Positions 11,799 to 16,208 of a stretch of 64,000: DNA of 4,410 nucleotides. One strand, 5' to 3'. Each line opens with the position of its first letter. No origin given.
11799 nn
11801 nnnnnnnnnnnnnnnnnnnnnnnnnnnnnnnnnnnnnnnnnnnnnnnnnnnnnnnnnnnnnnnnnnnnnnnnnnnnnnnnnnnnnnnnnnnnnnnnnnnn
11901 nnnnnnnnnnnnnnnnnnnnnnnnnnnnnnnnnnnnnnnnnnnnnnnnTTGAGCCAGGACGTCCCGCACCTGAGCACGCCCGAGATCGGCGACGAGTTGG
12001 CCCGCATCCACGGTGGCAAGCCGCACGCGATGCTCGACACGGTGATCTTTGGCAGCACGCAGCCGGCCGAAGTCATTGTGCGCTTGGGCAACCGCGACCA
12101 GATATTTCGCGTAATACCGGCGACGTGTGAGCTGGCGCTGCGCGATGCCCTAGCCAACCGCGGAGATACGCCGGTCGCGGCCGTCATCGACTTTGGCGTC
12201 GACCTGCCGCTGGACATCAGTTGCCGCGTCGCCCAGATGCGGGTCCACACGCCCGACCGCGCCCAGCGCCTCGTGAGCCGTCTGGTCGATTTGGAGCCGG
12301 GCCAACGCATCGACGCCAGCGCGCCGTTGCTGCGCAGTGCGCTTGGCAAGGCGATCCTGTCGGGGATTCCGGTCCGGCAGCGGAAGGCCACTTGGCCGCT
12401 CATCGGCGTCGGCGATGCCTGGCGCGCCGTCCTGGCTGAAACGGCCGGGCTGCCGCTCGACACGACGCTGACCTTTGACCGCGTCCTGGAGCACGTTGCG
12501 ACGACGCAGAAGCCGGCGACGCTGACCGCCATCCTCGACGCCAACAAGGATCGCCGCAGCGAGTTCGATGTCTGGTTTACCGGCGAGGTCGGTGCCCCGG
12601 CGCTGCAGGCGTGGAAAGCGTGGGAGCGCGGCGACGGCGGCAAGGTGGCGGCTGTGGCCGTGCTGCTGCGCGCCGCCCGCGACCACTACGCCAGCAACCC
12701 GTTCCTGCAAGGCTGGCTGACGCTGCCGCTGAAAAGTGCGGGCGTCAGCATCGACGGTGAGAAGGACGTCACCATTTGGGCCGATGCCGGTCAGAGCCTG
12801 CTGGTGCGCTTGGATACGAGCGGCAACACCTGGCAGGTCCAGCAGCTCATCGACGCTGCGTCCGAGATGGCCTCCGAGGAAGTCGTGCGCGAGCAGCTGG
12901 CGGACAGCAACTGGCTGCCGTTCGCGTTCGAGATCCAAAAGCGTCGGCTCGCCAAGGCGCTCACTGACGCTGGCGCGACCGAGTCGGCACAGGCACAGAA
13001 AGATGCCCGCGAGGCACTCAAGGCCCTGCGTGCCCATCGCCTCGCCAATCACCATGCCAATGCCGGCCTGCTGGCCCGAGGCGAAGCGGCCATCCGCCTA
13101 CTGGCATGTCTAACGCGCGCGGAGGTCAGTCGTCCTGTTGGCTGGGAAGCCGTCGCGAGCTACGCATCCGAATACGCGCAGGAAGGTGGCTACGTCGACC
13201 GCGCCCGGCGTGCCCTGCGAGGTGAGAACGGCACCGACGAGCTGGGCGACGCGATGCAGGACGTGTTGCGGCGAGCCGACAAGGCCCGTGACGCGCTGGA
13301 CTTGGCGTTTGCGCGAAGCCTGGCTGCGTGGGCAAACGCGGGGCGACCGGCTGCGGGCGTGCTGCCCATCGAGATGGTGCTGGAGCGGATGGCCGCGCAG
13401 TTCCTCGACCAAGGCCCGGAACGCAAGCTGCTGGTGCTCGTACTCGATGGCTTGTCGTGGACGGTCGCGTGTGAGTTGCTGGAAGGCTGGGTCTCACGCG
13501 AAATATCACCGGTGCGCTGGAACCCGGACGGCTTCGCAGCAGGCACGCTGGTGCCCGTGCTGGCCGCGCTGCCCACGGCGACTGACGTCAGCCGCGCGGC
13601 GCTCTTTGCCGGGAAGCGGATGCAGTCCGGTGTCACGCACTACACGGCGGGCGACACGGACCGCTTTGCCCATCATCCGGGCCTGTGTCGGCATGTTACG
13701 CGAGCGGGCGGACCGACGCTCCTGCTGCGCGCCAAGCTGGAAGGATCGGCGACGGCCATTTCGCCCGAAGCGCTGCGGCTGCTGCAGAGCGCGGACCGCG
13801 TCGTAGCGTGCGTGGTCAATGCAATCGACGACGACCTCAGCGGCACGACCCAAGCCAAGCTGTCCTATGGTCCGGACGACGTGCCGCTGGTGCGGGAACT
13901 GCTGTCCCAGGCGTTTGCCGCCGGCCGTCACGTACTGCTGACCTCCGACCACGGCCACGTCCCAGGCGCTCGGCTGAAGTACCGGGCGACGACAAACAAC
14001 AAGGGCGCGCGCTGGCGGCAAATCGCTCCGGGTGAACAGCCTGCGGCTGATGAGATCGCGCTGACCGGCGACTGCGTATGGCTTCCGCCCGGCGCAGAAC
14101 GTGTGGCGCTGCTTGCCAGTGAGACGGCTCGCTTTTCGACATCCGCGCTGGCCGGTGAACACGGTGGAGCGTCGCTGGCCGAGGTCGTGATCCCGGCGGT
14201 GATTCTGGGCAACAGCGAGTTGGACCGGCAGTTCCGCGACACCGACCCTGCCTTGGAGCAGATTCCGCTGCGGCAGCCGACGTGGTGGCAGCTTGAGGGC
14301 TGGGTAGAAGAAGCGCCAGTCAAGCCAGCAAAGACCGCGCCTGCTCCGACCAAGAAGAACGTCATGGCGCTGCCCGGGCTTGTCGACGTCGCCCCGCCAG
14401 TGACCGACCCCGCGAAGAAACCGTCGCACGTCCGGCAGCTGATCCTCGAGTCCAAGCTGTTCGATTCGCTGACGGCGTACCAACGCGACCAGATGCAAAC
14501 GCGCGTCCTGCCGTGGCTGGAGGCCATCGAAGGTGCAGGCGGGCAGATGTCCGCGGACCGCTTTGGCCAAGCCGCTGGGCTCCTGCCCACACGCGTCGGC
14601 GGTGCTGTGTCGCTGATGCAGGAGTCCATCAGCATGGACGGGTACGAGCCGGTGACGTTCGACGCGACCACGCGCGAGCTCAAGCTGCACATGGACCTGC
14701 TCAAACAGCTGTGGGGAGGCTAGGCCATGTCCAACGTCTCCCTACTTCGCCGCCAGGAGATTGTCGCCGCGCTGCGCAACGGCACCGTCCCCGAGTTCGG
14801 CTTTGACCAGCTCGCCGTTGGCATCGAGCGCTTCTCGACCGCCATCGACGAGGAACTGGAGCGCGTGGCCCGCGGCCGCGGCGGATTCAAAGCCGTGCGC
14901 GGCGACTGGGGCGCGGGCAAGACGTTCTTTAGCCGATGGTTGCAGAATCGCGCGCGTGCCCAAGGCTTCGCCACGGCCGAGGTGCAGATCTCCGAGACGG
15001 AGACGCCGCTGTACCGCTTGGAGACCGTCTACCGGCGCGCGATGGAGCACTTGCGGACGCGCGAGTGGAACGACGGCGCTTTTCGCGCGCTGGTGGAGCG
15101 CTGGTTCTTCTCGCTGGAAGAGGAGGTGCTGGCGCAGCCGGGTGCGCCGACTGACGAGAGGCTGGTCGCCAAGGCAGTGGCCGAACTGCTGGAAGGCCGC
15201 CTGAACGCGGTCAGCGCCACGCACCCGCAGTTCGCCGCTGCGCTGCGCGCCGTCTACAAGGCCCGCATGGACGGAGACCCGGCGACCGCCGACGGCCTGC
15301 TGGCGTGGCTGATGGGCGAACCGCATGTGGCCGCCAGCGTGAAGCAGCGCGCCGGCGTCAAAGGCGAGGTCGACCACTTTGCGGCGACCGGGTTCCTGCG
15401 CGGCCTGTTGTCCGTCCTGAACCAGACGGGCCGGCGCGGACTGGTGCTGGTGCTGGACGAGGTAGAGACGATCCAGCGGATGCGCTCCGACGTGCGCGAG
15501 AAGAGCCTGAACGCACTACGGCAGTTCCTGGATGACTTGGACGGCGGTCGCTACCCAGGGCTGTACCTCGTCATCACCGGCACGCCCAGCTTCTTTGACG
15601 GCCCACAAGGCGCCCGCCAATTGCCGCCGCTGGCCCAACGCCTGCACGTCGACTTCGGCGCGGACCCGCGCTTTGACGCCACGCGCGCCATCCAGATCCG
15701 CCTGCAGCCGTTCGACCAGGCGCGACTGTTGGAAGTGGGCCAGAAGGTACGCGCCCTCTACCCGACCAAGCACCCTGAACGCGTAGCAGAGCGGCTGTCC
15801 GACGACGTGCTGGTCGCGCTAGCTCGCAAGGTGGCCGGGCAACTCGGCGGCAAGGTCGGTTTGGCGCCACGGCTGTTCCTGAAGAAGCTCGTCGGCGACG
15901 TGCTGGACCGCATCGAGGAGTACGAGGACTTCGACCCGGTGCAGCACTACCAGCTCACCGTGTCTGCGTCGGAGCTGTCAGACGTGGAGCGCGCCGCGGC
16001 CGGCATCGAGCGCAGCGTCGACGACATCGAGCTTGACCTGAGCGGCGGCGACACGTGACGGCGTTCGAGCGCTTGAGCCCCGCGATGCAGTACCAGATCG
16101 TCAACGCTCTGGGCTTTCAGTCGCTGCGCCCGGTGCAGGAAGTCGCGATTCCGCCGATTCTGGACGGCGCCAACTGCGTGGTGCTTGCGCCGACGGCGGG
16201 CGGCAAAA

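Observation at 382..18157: Complete six-gene type 2 BREX (Pgl) operon, pglW-pglX-pglY-pglZ-brxD-brxHI, fully translationally coupled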

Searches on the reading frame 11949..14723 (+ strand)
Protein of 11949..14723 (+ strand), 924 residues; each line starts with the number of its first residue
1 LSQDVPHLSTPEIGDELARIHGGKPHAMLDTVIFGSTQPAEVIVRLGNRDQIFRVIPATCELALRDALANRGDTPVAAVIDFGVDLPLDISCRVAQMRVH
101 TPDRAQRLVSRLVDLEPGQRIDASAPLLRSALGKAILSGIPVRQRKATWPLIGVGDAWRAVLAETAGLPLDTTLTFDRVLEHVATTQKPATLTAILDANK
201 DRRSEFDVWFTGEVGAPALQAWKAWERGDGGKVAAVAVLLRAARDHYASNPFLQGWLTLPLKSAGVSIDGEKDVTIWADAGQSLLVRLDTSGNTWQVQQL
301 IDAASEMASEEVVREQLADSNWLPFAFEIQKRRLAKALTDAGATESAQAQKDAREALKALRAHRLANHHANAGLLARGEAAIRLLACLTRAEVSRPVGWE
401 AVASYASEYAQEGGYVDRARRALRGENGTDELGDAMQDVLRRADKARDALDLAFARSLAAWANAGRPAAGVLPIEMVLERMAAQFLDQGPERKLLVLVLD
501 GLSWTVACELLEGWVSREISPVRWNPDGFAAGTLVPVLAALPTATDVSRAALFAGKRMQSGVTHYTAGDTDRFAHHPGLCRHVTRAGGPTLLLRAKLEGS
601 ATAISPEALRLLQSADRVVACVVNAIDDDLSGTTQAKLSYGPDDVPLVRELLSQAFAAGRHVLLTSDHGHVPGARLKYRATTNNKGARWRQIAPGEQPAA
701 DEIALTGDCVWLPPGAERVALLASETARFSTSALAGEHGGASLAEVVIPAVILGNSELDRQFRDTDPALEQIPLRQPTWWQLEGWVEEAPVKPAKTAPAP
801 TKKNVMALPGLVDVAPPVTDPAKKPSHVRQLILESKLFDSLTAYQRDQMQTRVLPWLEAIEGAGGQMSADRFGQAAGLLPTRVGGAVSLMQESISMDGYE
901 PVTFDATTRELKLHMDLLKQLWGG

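Call 3: search_protein_families(library=pfam, proteins=[window:11949-14723:+])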
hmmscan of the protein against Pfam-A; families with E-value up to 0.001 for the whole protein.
window:11949-14723:+ (924 aa): 1 family
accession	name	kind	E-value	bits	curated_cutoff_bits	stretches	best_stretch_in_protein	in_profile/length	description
PF08665.17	PglZ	-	3.2e-05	24.4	25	1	534-671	33-173/179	PglZ domain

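Call 4: search_protein_families(library=padloc, proteins=[window:11949-14723:+])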
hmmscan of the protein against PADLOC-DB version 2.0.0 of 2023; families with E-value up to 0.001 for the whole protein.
window:11949-14723:+ (924 aa): 3 families
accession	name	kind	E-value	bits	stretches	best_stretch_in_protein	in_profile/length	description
PDLC02543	PglZ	-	1.1e-138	461.9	1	1-923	1-941/943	PglZ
PDLC02565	PglZ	-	1.1e-113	379.4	1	9-920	8-903/910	PglZ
PDLC02558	PglZ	-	1.3e-08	31.6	1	478-753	389-661/666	PglZ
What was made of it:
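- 11949..14723 (+): pglZ (924 aa), alkaline-phosphatase-fold protein. Key residues are D500, T543/T545 and SDHGH 666-670. The TTG start overlaps the pglY stop (TTGA). PADLOC PglZ scores 461.9 bits over model positions 1-941 of 943 (call 4).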

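Call 59: search_protein_families(library=ncbifam, proteins=[window:11949-14723:+], max_evalue=0.001)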
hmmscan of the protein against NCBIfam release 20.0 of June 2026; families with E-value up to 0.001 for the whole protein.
window:11949-14723:+ (924 aa): 3 families
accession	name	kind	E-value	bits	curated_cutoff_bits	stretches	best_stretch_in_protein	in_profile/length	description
NF033446.0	BREX_PglZ_2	exception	2.3e-143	479.5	200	1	32-921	17-888/890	BREX-2 system phosphatase PglZ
NF033449.0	BREX_PglZ_3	exception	4.6e-08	31.8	250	1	536-751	417-639/642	BREX-3 system phosphatase PglZ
NF033445.1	BREX_PglZ_4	exception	1.1e-05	24.2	140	1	649-757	572-682/741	BREX-4 system phosphatase PglZ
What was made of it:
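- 11949..14723 (+): NCBIfam BREX_PglZ_2 scores 479.5 bits against a cut-off of 200 (call 59).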

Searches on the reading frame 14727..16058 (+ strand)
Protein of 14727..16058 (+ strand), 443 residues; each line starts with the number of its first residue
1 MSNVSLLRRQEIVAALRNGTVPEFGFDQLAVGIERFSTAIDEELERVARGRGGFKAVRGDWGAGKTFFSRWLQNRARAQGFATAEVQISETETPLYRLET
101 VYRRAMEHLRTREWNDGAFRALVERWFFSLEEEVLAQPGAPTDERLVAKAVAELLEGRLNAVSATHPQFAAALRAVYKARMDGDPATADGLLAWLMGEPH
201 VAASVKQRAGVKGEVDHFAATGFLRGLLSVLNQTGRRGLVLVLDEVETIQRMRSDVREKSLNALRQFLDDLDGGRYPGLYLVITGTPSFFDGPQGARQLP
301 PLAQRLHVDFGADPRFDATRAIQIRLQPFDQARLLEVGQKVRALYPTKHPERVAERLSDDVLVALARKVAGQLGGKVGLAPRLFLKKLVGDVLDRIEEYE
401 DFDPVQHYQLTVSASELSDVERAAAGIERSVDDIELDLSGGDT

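Call 3: search_protein_families(library=pfam, proteins=[window:14727-16058:+])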
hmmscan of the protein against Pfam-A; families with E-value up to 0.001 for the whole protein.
window:14727-16058:+ (443 aa): 3 families
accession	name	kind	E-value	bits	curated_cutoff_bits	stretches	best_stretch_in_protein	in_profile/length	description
PF10923.14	BrxC_BrxD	-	7.9e-138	460.3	22.2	1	8-410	5-412/414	BREX system ATP-binding protein BrxC/D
PF13191.12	AAA_16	-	6.9e-10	40.1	32.6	1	39-272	11-160/167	AAA ATPase domain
PF13401.12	AAA_22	-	2e-06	28.6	27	0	52-289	5-126/130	AAA domain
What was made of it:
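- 14727..16058 (+): brxD (443 aa), ORC/Cdc6-type AAA+ ATPase. Walker A is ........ 59-66 and Walker B is VLVLDE 240-245. Pfam BrxC_BrxD gives E 7.9e-138 (call 3).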

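Call 4: search_protein_families(library=padloc, proteins=[window:14727-16058:+])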
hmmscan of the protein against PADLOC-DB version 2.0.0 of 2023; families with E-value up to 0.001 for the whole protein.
window:14727-16058:+ (443 aa): 2 families
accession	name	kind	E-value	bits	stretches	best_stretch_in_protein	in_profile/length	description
PDLC02494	BrxD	-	3e-192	637.6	1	1-438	1-440/440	BrxD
PDLC03959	SngB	-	1.6e-36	124.3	1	8-404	10-411/439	-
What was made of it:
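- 14727..16058 (+): PADLOC BrxD scores 637.6 bits (call 4).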

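Call 59: search_protein_families(library=ncbifam, proteins=[window:14727-16058:+], max_evalue=0.001)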
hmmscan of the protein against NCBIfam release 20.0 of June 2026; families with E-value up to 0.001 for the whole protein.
window:14727-16058:+ (443 aa): 1 family
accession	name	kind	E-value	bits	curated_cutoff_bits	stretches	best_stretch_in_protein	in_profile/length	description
NF033438.1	BREX_BrxD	equivalog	1.9e-187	623.6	350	1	7-424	3-422/423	BREX system ATP-binding protein BrxD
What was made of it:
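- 14727..16058 (+): NCBIfam BREX_BrxD scores 623.6 bits against a cut-off of 350 (call 59).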

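Call 68: list_cluster_members(proteins=[P0001, window:14727-16058:+, window:382-4749:+, P0024, P0019, P0015, P0005])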
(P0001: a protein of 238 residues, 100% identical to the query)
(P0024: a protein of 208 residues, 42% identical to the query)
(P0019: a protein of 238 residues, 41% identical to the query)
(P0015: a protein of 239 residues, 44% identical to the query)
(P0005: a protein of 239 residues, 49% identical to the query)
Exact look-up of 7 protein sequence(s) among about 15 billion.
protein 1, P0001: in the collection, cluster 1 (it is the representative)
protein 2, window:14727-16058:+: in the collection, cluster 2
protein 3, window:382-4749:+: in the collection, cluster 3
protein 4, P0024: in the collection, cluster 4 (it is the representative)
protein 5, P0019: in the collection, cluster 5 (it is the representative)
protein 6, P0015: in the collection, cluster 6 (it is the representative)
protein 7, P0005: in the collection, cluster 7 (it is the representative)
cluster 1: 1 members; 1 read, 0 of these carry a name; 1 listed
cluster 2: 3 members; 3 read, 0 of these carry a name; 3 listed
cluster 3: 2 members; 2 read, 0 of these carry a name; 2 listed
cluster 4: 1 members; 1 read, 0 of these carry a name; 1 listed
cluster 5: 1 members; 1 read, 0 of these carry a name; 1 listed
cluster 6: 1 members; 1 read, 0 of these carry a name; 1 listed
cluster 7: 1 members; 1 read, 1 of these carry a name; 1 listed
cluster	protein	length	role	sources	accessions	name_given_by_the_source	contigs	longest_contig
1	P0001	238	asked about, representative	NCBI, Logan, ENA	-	-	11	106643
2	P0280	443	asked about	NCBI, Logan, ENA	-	-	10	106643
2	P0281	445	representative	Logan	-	-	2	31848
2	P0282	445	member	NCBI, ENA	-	-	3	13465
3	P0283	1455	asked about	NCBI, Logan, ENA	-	-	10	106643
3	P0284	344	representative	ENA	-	-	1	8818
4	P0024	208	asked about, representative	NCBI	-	-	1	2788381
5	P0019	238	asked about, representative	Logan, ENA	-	-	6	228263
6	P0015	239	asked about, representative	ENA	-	-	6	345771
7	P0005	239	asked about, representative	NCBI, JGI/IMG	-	hypothetical protein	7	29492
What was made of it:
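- Tried and rejected: Cluster-member look-ups did not give an organism name for the window's own proteins (call 68).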
